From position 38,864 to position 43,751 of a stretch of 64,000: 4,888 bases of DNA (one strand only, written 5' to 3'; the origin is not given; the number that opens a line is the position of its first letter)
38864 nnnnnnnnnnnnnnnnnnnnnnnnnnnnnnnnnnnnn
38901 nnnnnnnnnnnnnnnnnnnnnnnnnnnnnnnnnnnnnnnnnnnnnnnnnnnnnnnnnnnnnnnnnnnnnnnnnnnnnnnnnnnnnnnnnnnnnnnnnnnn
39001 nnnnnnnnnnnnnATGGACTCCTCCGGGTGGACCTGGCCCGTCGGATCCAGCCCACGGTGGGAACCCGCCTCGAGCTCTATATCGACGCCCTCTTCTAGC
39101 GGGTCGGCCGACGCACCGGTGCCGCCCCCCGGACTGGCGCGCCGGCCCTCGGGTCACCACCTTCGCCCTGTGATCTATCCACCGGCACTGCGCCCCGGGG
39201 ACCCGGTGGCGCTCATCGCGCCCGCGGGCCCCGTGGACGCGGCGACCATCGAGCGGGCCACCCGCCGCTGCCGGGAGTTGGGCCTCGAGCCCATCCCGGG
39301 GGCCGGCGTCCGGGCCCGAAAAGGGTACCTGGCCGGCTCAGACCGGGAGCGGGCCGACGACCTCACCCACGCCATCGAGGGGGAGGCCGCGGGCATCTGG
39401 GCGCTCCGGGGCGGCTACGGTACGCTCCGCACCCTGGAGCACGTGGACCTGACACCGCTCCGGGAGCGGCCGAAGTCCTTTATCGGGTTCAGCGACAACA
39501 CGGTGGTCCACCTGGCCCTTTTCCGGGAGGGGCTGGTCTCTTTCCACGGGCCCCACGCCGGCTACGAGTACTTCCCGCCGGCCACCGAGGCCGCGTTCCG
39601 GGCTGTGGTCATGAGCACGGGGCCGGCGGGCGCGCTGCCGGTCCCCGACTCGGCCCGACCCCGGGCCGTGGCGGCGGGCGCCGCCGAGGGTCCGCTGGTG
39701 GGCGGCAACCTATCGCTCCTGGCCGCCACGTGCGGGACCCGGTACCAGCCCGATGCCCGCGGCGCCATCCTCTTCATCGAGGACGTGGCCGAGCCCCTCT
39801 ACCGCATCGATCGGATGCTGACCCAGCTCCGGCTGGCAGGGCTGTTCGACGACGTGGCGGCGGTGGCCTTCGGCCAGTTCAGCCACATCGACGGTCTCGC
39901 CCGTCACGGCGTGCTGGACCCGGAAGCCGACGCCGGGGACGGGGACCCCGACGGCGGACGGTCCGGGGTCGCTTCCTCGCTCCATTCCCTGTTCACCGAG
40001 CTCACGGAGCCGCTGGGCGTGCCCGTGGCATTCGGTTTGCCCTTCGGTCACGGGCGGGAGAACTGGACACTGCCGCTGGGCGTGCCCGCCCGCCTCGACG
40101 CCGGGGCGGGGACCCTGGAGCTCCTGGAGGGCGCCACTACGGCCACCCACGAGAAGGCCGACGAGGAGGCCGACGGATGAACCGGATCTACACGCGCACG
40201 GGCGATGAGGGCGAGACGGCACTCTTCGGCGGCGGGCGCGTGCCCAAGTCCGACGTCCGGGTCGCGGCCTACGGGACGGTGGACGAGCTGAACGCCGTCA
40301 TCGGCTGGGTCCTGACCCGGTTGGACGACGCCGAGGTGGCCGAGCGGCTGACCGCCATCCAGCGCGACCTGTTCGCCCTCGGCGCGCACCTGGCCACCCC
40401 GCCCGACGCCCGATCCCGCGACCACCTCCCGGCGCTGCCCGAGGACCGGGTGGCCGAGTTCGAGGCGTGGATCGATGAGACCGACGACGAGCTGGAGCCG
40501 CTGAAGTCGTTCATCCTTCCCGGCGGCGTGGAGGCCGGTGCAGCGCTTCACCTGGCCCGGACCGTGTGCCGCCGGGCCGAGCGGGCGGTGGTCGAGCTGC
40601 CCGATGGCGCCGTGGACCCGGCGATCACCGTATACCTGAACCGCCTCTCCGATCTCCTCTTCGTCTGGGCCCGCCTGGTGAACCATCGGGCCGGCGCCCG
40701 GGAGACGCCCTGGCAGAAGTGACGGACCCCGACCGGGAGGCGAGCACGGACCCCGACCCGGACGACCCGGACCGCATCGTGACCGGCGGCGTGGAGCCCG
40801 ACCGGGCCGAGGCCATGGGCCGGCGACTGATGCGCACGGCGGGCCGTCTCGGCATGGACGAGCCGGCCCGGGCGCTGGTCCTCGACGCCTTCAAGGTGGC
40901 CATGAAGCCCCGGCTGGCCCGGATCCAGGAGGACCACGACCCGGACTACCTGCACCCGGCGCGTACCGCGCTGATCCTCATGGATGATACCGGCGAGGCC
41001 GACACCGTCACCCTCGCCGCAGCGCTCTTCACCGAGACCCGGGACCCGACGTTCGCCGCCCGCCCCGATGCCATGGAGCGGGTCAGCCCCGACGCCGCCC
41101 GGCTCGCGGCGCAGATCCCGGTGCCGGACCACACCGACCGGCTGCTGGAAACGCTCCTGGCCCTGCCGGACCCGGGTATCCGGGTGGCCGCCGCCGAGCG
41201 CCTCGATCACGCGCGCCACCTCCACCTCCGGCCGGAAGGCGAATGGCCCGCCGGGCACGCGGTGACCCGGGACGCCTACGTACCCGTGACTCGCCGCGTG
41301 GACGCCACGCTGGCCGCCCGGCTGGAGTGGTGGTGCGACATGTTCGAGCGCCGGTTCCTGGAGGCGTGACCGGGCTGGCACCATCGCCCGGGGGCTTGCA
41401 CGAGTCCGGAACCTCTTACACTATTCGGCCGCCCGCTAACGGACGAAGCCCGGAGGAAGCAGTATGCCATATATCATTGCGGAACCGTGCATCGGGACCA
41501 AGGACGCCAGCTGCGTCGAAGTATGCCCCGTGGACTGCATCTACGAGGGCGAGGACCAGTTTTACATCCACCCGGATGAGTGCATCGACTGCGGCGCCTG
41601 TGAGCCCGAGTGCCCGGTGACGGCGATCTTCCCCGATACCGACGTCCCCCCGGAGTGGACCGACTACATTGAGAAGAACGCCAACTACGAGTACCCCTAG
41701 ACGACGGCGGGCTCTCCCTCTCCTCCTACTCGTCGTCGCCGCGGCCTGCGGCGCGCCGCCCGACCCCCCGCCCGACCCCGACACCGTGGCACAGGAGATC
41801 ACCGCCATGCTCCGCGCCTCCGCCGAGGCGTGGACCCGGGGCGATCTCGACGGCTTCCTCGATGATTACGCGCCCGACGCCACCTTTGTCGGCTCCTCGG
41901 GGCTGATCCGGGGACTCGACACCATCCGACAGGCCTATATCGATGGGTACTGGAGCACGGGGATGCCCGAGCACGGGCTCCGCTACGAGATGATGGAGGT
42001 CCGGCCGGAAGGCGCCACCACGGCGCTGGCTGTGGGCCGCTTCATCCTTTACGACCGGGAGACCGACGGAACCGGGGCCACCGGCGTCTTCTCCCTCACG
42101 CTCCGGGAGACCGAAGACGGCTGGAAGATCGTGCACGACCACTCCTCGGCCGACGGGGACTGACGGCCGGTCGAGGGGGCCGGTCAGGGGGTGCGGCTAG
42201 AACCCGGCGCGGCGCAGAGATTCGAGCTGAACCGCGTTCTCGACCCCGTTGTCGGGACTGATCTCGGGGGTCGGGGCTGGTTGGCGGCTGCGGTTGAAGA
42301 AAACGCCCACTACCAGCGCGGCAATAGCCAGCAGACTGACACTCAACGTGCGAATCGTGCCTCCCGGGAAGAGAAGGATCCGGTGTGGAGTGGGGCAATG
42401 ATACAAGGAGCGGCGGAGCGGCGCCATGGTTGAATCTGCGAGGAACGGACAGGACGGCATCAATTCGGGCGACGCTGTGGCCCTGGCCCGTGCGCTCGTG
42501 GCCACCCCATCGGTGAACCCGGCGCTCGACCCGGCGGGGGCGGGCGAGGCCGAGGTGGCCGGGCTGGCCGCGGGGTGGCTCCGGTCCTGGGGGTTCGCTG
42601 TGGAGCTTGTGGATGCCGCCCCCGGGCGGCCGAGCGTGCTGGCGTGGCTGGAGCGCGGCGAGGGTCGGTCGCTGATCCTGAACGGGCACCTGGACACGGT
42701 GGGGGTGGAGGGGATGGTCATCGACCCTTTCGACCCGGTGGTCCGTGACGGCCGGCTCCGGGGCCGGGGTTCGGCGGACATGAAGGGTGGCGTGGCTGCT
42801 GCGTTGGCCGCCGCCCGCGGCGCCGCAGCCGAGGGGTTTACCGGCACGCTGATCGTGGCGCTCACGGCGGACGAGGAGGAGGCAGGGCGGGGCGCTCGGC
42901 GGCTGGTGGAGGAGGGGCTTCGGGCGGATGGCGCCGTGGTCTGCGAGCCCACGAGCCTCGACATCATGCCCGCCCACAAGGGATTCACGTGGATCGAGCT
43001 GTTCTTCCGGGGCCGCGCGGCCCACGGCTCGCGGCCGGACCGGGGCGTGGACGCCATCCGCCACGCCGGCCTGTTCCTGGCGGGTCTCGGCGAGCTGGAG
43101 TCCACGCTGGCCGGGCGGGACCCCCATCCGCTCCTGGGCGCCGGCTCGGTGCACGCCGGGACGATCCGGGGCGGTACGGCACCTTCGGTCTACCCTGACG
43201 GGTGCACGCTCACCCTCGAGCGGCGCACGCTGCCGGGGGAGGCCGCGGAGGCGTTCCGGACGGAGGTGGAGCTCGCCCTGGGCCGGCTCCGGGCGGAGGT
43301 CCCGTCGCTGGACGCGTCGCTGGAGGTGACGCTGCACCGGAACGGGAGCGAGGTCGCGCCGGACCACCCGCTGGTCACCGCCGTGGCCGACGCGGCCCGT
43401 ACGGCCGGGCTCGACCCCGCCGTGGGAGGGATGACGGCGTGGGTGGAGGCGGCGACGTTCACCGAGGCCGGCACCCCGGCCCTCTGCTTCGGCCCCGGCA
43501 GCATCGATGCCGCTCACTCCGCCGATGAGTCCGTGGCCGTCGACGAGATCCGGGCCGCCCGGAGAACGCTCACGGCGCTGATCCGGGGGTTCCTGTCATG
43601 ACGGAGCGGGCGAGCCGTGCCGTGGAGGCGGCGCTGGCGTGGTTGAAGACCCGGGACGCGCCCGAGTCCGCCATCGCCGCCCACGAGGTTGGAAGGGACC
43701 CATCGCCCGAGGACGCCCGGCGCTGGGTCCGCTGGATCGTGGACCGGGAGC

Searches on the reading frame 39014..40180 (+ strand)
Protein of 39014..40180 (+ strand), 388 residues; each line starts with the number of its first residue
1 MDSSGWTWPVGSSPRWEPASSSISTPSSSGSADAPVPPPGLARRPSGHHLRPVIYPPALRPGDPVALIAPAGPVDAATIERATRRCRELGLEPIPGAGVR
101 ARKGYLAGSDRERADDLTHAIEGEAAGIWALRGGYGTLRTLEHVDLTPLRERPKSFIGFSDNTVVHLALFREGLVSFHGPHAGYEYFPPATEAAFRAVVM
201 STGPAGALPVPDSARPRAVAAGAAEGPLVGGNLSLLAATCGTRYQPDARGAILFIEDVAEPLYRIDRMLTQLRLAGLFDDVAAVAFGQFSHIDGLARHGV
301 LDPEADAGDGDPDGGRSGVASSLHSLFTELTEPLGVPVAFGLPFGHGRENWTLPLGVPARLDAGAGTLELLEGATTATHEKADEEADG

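Call 69: search_protein_families(library=pfam, proteins=[window:39014-40180:+], max_evalue=0.0001)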
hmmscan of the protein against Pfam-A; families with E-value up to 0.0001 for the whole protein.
window:39014-40180:+ (388 aa): 2 families
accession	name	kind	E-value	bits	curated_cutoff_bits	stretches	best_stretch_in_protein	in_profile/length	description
PF17676.7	Peptidase_S66C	-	6.7e-36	124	23.7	1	225-361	1-120/120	LD-carboxypeptidase C-terminal domain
PF02016.21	Peptidase_S66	-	7.5e-30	104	25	1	65-179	1-121/121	LD-carboxypeptidase N-terminal domain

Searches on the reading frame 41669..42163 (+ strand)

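Call 69: search_protein_families(library=pfam, proteins=[window:41669-42163:+], max_evalue=0.0001)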
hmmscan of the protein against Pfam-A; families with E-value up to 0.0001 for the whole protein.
window:41669-42163:+ (164 aa): 4 families
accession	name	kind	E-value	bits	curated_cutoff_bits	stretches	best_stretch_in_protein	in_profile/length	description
PF14534.12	DUF4440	-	6.8e-12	46.2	25.2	1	44-154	1-107/107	Domain of unknown function (DUF4440)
PF13474.12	SnoaL_3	-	2.6e-11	44.3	22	1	44-161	1-118/121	SnoaL-like domain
PF12680.13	SnoaL_2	-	2.1e-07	31.9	27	1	49-145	2-94/102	SnoaL-like domain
PF13577.12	SnoaL_4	-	9.9e-06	26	24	1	43-156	8-124/126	SnoaL-like domain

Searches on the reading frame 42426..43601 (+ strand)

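Call 69: search_protein_families(library=pfam, proteins=[window:42426-43601:+], max_evalue=0.0001)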
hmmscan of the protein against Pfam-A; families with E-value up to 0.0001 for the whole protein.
window:42426-43601:+ (391 aa): 3 families
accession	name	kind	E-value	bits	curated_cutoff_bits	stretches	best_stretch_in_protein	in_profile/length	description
PF01546.33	Peptidase_M20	-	1.2e-34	120.5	24.6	1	84-387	1-205/206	Peptidase family M20/M25/M40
PF07687.19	M20_dimer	-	1.8e-15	57.2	21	1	183-286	2-100/107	Peptidase dimerisation domain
PF04389.22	Peptidase_M28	-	3.8e-06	27.2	21.3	1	74-162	5-78/193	Peptidase family M28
